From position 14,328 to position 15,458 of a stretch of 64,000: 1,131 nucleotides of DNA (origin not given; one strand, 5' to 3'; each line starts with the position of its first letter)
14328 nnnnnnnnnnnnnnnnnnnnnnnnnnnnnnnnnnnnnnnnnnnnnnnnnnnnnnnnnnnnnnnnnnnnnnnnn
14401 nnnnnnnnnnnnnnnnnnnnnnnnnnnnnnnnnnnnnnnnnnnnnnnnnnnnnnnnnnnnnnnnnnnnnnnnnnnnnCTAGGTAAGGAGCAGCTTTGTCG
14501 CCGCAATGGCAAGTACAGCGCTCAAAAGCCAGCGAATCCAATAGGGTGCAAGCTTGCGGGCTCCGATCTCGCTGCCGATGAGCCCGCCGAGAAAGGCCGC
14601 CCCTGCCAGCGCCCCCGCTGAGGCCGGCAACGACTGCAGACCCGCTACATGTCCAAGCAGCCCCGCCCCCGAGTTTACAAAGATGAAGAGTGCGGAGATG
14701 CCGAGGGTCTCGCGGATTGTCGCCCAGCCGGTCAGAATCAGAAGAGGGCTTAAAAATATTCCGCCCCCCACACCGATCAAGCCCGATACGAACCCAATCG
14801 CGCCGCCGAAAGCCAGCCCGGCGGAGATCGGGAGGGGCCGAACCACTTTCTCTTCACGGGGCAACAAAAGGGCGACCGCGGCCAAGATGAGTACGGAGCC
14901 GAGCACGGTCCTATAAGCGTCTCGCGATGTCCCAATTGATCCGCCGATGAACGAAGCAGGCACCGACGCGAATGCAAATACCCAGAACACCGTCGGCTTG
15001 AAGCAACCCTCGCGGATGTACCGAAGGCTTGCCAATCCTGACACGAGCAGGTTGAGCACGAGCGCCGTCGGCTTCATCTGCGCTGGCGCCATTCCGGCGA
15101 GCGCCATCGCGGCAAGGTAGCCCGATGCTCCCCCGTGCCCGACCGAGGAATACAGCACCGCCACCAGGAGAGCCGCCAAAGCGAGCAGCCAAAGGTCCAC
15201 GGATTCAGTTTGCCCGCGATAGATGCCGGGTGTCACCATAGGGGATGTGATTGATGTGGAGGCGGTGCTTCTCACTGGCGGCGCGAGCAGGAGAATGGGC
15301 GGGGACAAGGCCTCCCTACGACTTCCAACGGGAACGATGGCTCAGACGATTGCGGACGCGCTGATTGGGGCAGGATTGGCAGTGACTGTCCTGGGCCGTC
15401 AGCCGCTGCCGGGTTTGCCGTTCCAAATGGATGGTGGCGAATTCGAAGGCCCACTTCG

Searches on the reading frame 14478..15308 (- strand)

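Call 74: search_protein_families(library=pfam, proteins=[window:14478-15308:-], max_evalue=0.0001)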
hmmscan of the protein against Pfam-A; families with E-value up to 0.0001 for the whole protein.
window:14478-15308:- (276 aa): 1 family
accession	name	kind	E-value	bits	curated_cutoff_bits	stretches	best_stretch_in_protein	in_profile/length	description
PF01925.25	TauE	-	9.4e-30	104.5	32.6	1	42-273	1-237/237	Sulfite exporter TauE/SafE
